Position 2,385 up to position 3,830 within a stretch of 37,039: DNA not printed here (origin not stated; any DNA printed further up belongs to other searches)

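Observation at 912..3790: Low-GC 2.9-kb insertion with a translationally coupled two-gene operon (unknown 417-aa protein + predicted PD-(D/E)xK nuclease): candidate undescribed defence-like module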

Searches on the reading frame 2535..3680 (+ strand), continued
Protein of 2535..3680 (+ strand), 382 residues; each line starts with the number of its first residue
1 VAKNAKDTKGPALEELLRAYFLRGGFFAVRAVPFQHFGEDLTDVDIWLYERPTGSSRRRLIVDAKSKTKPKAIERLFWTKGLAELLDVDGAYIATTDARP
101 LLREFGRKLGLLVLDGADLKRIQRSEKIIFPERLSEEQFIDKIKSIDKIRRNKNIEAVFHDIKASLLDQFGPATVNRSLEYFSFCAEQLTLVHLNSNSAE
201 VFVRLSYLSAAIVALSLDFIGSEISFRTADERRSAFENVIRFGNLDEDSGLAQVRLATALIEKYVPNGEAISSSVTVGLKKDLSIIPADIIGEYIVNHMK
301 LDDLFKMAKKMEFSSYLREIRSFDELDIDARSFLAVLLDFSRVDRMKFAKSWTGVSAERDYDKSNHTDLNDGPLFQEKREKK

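Call 37: find_related_loci(query=A1, collection=genome_contigs, flank=10000)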
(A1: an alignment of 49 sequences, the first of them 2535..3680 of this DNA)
Query A1 (382 aa) in genome_contigs; peptide patterns used: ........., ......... (x = any residue, [..] = any of these).
57 stretches matched a pattern; 18 encode a relative of the query (tblastn E <= 1e-3); 18 distinct loci.
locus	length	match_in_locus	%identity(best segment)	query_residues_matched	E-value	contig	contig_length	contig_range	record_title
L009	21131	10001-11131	55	1-382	4e-145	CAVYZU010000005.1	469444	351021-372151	MAG: uncultured Alphaproteobacteria bacterium isolate MFD02248.bin.1.58 genome assembly, contig: contig_25785, whole gen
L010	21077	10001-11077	58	1-359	2e-142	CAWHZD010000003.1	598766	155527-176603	MAG: uncultured Alphaproteobacteria bacterium isolate MFD04463.bin.1.126 genome assembly, contig: contig_5541, whole gen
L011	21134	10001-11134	54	2-379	9e-133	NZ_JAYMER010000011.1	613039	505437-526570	Nitratireductor sp. CH_MIT9313-5 NODE_12_length_612955_cov_291.991669, whole genome shotgun sequence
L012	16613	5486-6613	55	1-376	8e-132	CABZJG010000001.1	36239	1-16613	MAG: Rhodobacteraceae bacterium isolate AG-337-I11 genome assembly, contig: AG-337-I11_NODE_1, whole genome shotgun sequ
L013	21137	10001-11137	54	4-379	5e-127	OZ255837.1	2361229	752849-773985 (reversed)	MAG: Cardiobacteriaceae bacterium isolate cf3a167d-8d49-43ac-8349-44206e40accf genome assembly, chromosome: 1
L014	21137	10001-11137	54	4-379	8e-127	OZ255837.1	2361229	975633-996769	MAG: Cardiobacteriaceae bacterium isolate cf3a167d-8d49-43ac-8349-44206e40accf genome assembly, chromosome: 1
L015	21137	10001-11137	52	1-376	5e-127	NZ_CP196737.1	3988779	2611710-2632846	Ralstonia sp. 25C chromosome 1, complete sequence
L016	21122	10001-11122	52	1-376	1e-124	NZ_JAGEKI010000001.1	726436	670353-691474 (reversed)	Pseudomonas sp. NFXW11 NFXW11_1, whole genome shotgun sequence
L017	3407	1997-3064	54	1-358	5e-128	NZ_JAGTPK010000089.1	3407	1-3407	Pseudomonas californiensis strain CDFA601 601B_89_length_3407_cov_25.568622, whole genome shotgun sequence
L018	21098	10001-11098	54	9-375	3e-124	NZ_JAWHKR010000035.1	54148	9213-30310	Pseudomonas fragariae (ex Marin et al. 2024) strain 17 NODE_35_length_54148_cov_12.7054_pilon, whole genome shotgun sequ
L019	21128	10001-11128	52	6-379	3e-123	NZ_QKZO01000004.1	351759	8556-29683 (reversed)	Rhodobacter capsulatus strain DSM 1710 LY44DRAFT_scaffold00004.4, whole genome shotgun sequence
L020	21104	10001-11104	51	9-375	7e-123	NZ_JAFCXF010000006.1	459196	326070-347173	Pararhizobium sp. DWP3-4 NODE_6_length_459196_cov_81.951895, whole genome shotgun sequence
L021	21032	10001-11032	51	9-352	9e-117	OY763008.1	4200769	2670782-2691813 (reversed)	MAG: Alphaproteobacteria bacterium isolate c3f7fb18-987a-4481-a40f-6ef58412cdbb genome assembly, chromosome: 1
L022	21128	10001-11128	53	1-376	2e-127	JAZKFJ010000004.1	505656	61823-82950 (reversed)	MAG: Pseudomonadota bacterium isolate DC_HB_02_SPN181219-bin071_1 DCHB02SPN_B071_1_000000000004, whole genome shotgun se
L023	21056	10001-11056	55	1-353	4e-126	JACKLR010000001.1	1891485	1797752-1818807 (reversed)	MAG: Burkholderiales bacterium isolate HK-STAS-PROT-97 HK-STAS-PROT-97_1, whole genome shotgun sequence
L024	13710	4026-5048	46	10-353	1e-99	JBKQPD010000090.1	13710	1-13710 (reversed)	MAG: Candidatus Binataceae bacterium isolate LAWAr2D2E2F__bin_98 LAWAr2D2E2F_000000101114, whole genome shotgun sequence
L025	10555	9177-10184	47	10-348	2e-88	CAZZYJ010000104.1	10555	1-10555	MAG: uncultured Steroidobacteraceae bacterium isolate Brown_X.bin.4 genome assembly, contig: NODE_1074_length_10555_cov_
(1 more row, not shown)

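Call 42: search_protein_families(library=padloc, alignment_id=A3, max_evalue=0.00001)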
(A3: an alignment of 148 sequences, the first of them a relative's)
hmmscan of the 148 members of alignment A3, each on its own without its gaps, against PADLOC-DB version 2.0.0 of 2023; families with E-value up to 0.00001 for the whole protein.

A. member 1, L009:1448-2629:- (394 aa): 0 families

B. families by the number of members that match (of 148 scanned): 233 families (the first 25 are shown)
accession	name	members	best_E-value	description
PDLC03780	RT_UG5-nitrilase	2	0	DRT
PDLC03033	MTase_I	2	4e-230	Type I methyltransferase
PDLC03019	MTase_I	2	5.6e-29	Type I methyltransferase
PDLC03624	REase_MTase_IIG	2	2e-14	Type IIG restriction enzyme-methyltransferase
PDLC03839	LeoA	2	4.6e-10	-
PDLC03841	LeoBC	2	4.7e-09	-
PDLC00144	GajB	1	5.8e-227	UrvD helicase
PDLC00103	GajB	1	1.5e-203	UrvD helicase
PDLC00134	GajB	1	3.3e-118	UrvD helicase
PDLC03068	Specificity_I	1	1.5e-117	Type I specificity subunit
PDLC00116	GajB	1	3.2e-99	UrvD helicase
PDLC03063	Specificity_I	1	4.1e-95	Type I specificity subunit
PDLC03802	RTasHel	1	3.5e-82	DRT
PDLC03229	MTase_II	1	2.4e-81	Type II methyltransferase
PDLC03099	Specificity_I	1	3.6e-80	Type I specificity subunit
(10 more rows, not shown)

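Call 43: search_protein_families(library=pfam, alignment_id=A3, max_evalue=0.00001)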
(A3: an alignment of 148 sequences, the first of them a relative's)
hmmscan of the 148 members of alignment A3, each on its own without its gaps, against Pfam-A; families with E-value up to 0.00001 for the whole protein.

A. member 1, L009:1448-2629:- (394 aa): 1 family
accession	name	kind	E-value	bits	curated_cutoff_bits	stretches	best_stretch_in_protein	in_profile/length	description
PF01717.24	Meth_synt_2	-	4.8e-09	36.4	21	0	184-362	144-306/324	Cobalamin-independent synthase, Catalytic domain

B. families by the number of members that match (of 148 scanned): 146 families (the first 25 are shown)
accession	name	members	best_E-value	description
PF07690.21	MFS_1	3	2.9e-34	Major Facilitator Superfamily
PF13347.12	MFS_2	2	4.6e-99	MFS/sugar transport protein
PF00361.26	Proton_antipo_M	2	1.5e-80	NADH:quinone oxidoreductase/Mrp antiporter, TM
PF00326.27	Peptidase_S9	2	8e-51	Prolyl oligopeptidase family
PF02769.27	AIRS_C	2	1.7e-30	AIR synthase related protein, C-terminal domain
PF00239.26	Resolvase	2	4.7e-24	Resolvase, N terminal domain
PF05368.20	NmrA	2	1.7e-23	NmrA-like family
PF13460.12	NAD_binding_10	2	1e-18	NAD(P)H-binding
PF01869.26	BcrAD_BadFG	2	7.6e-16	BadF/BadG/BcrA/BcrD ATPase family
PF01926.29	MMR_HSR1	2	2.9e-14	50S ribosome-binding GTPase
PF00440.29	TetR_N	2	3.5e-13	Bacterial regulatory proteins, tetR family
PF01738.24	DLH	2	3.1e-11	Dienelactone hydrolase family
PF02129.25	Peptidase_S15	2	7.9e-11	X-Pro dipeptidyl-peptidase (S15 family)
PF20434.5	BD-FAE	2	1.7e-10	BD-FAE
PF01443.25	Viral_helicase1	2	2.2e-06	Viral superfamily 1 RNA helicase core domain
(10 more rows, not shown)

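Call 44: search_dna_similar(query=window:2535-3680:+, collection=plasmids, mode=protein, max_rows=25)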
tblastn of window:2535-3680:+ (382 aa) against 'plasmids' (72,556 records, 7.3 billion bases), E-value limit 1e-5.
Records with a match: 7; places in all: 7; records where one place covers at least 80% of the query: 5.
Best place of each record, by identity: <60% 7.
By first word of the organism name: Vibrio 4; Rubrobacter 2; Mesorhizobium 1.
By predicted mobility (MOB-suite, as given by PLSDB): mobilizable 5; non-mobilizable 2.
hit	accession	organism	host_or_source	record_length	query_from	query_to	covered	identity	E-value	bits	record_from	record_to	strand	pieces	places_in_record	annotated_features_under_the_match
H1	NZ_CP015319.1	Mesorhizobium amorphae CCNWGS0123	Robinia pseudoacacia,cell culture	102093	1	354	93%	40.4%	5e-71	248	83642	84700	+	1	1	hypothetical protein (x2)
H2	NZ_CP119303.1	Vibrio parahaemolyticus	shrimp,mixed culture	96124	9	353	90%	32.2%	1e-54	201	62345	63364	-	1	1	hypothetical protein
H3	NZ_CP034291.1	Vibrio parahaemolyticus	Penaeus japonicus,AHPND infected ...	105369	9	353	90%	32.2%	1e-54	201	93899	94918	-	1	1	hypothetical protein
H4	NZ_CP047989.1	Vibrio parahaemolyticus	shrimp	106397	9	353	90%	32.2%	1e-54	201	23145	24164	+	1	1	hypothetical protein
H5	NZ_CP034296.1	Vibrio parahaemolyticus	Penaeus vannamei,AHPND infected ...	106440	9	353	90%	32.2%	1e-54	201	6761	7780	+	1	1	hypothetical protein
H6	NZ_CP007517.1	Rubrobacter radiotolerans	-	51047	3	119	31%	34.5%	1e-8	64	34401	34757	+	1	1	hypothetical protein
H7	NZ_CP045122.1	Rubrobacter marinus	single pure culture,marine sediment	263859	7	115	29%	31.5%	8e-6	56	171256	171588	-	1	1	hypothetical protein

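Call 45: search_dna_similar(query=window:2535-3680:+, collection=phages, mode=protein, max_rows=25)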
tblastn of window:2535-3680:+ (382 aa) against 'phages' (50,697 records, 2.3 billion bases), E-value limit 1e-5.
No match.

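Call 46: get_annotated_region(hit=H2, flank=8000)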
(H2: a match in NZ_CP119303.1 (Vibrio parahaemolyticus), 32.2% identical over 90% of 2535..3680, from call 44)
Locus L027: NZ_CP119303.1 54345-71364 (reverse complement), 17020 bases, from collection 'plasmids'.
description: Vibrio parahaemolyticus strain LC plasmid unnamed1, complete sequence
organism: Vibrio parahaemolyticus (NCBI taxid 670)
taxonomy: Bacteria; Pseudomonadota; Gammaproteobacteria; Vibrionales; Vibrionaceae; Vibrio; Vibrio parahaemolyticus
host: -; source: shrimp,mixed culture; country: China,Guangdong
typing (MOB-suite, as given by PLSDB): mobilizable; replicon rep_cluster_557; relaxase MOBP
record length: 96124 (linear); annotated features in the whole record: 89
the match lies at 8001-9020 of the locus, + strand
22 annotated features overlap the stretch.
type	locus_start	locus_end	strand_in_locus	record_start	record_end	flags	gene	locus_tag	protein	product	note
CDS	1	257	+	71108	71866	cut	-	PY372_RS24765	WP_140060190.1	AAA family ATPase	-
CDS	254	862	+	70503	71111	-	-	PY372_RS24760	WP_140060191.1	hypothetical protein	-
CDS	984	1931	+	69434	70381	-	trbB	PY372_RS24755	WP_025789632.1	P-type conjugative transfer ATPase TrbB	-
CDS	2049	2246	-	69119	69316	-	-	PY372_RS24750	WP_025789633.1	hypothetical protein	-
CDS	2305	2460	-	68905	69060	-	-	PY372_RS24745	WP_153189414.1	hypothetical protein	-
CDS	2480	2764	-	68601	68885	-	-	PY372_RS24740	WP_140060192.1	hypothetical protein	-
CDS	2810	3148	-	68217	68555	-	-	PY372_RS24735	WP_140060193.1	type I restriction endonuclease subunit M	-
CDS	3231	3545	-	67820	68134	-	-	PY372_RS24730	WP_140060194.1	hypothetical protein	-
CDS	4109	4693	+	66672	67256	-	-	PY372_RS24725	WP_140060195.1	DUF2913 family protein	-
CDS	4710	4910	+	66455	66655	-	-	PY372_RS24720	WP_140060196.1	hypothetical protein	-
CDS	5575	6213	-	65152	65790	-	-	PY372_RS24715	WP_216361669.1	DUF6680 family protein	-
CDS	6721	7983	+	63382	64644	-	-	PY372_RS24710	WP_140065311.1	hypothetical protein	-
CDS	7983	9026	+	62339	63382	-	-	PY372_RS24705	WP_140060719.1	hypothetical protein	-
CDS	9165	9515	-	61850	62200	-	-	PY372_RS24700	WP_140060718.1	hypothetical protein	-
CDS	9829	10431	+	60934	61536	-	-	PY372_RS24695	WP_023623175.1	recombinase family protein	GO:0006310 - DNA recombination [Evidence IEA]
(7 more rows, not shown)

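Call 47: get_annotated_region(hit=H1, flank=8000)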
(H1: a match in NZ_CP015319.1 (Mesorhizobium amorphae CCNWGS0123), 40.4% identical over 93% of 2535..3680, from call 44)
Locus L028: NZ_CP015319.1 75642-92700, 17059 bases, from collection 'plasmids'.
description: Mesorhizobium amorphae CCNWGS0123 plasmid pM0123a
organism: Mesorhizobium amorphae CCNWGS0123 (NCBI taxid 1082933)
taxonomy: Bacteria; Pseudomonadota; Alphaproteobacteria; Hyphomicrobiales; Phyllobacteriaceae; Mesorhizobium; Mesorhizobium amorphae; Mesorhizobium amorphae CCNWGS0123
host: -; source: Robinia pseudoacacia,cell culture; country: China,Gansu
typing (MOB-suite, as given by PLSDB): mobilizable; relaxase MOBP
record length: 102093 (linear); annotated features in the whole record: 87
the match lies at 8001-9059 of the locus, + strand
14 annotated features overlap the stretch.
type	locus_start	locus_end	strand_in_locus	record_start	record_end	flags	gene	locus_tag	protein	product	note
CDS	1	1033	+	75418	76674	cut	repA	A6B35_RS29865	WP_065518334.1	plasmid partitioning protein RepA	-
CDS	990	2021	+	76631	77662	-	repB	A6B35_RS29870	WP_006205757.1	plasmid partitioning protein RepB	-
CDS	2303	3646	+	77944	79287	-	repC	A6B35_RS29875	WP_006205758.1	plasmid replication protein RepC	-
CDS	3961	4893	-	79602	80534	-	-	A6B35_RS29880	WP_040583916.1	recombinase family protein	GO:0006310 - DNA recombination [Evidence IEA]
CDS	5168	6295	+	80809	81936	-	-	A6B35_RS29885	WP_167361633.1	RHE_PE00001 family protein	-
CDS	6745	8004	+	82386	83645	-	-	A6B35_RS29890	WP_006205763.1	hypothetical protein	-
CDS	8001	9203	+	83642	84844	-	-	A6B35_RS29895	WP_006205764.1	hypothetical protein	-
CDS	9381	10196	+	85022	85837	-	-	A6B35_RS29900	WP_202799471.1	hypothetical protein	-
CDS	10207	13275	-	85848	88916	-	-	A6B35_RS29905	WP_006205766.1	Eco57I restriction-modification methylase domain-containing protein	GO:0006304 - DNA modification [Evidence IEA]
CDS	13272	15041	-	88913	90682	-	-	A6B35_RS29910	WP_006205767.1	N-6 DNA methylase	GO:0006306 - DNA methylation [Evidence IEA]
CDS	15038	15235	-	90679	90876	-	-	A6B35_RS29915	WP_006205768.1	ribbon-helix-helix domain-containing protein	-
CDS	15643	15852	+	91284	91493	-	-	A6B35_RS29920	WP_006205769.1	hypothetical protein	-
CDS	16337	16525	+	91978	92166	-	-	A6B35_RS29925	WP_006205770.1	hypothetical protein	-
CDS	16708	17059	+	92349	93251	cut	-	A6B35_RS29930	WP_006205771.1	DUF3991 and toprim domain-containing protein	-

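Call 74: search_protein_families(library=pfam, proteins=[L023:8287-8736:+, L016:7686-8549:+, L013:7266-8582:+, L011:8172-8600:-, L020:7958-8614:-, L009:8832-9614:+, L024:2966-3367:+, L022:7601-8725:-], max_evalue=0.01)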
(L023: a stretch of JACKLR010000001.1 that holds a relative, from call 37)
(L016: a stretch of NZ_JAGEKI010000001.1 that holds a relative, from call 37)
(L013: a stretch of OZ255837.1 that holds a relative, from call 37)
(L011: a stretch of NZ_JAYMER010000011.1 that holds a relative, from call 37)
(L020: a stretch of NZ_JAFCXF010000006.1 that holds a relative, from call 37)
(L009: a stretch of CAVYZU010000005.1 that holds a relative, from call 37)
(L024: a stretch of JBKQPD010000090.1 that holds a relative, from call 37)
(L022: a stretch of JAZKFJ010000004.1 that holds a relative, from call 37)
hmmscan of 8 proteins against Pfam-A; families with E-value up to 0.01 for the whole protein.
L023:8287-8736:+ (150 aa): 0 families

L016:7686-8549:+ (288 aa): 0 families

L013:7266-8582:+ (439 aa): 1 family
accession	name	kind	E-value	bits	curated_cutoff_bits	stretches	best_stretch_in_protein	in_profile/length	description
PF01261.30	AP_endonuc_2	-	4e-05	23.9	31.1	1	124-278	31-168/249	Xylose isomerase-like TIM barrel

L011:8172-8600:- (143 aa): 0 families

L020:7958-8614:- (219 aa): 0 families

L009:8832-9614:+ (261 aa): 3 families
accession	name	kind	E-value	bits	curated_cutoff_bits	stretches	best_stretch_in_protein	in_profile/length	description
PF01609.27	DDE_Tnp_1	-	2.7e-18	66.9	23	1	127-259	30-200/200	Transposase DDE domain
PF13586.12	DDE_Tnp_1_2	-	3.5e-10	40.6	29.2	1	177-259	2-84/86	Transposase DDE domain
PF13612.12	DDE_Tnp_1_3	-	0.0016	18.9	27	1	135-237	46-148/155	Transposase DDE domain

L024:2966-3367:+ (134 aa): 0 families

L022:7601-8725:- (375 aa): 0 families

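Call 79: search_protein_families(library=padloc, proteins=[L014:384-4094:+, L018:1915-4923:-, L023:2373-5477:+, L013:11660-13183:+, L011:5514-8060:-, L022:2492-4471:+, L022:4626-6593:+, L012:9906-11993:+, L016:3366-5543:+, L025:2634-4586:+], max_evalue=0.00001)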
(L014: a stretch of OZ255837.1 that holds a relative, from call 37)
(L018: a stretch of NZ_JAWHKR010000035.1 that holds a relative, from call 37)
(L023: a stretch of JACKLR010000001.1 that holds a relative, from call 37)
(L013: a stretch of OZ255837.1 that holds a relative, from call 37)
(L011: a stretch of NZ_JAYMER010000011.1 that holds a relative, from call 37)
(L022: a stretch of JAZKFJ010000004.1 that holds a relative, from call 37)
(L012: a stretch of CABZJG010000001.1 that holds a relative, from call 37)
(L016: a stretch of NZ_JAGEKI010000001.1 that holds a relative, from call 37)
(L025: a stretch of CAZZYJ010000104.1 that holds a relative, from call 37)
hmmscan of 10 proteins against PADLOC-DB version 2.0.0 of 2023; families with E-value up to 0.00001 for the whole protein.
L014:384-4094:+ (1237 aa): 0 families

L018:1915-4923:- (1003 aa): 32 families (the best 25 are shown)
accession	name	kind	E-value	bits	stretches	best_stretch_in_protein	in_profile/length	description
PDLC03780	RT_UG5-nitrilase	-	0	1024.1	1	4-1002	18-902/907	DRT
PDLC02995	RT_UG5-nitrilase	-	7.9e-47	157.8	2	747-994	710-953/958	-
PDLC03804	RTasNitrilase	-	8.9e-44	148.1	1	734-989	161-396/397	DRT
PDLC03781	RT_UG5_small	-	6.2e-31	105.5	1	10-304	6-312/631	DRT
PDLC03745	Drt1a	-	2.2e-24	83.4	2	764-985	964-1173/1176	DRT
PDLC03768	Drt3a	-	2.9e-15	54.6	1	175-301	118-231/411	DRT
PDLC03773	RT_UG34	-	1.1e-14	52.3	1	131-301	101-262/512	DRT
PDLC03775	RT_UG36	-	1.3e-14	52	1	160-303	115-245/557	DRT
PDLC02171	Drt1a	-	1.6e-14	50.4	1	865-975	1109-1219/1232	-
PDLC03761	RT_UG23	-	3.3e-14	50.3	1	110-300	69-236/489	DRT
PDLC02175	Drt3a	-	3e-13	47.8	1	175-305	92-214/417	-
PDLC03756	RT_UG19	-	1.1e-11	42.6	1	181-300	137-249/562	DRT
PDLC03783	Drt8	-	3.7e-11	41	1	188-302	133-235/493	DRT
PDLC03754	RT_UG17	-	7.1e-11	39.6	1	179-303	115-235/429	DRT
PDLC03774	RT_UG35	-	2e-10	37.6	1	183-304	453-564/938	DRT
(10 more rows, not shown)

L023:2373-5477:+ (1035 aa): 6 families
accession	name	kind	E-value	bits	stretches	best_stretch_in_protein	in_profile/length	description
PDLC03040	REase_I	-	8.1e-43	144.4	1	9-970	10-921/1029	Type I restriction enzyme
PDLC03048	REase_I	-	3.3e-42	142.6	2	258-963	215-919/976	Type I restriction enzyme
PDLC03044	REase_I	-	3.7e-42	142.4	2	280-720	244-709/1034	Type I restriction enzyme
PDLC03041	REase_I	-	1.1e-39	134.2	2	86-497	116-523/1099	Type I restriction enzyme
PDLC03046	REase_I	-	2.8e-22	76.5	3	638-699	669-730/1025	Type I restriction enzyme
PDLC03045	REase_I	-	2.8e-18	63.3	1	285-687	256-671/995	Type I restriction enzyme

L013:11660-13183:+ (508 aa): 0 families

L011:5514-8060:- (849 aa): 0 families

L022:2492-4471:+ (660 aa): 0 families

L022:4626-6593:+ (656 aa): 0 families

L012:9906-11993:+ (696 aa): 0 families

L016:3366-5543:+ (726 aa): 0 families

L025:2634-4586:+ (651 aa): 0 families
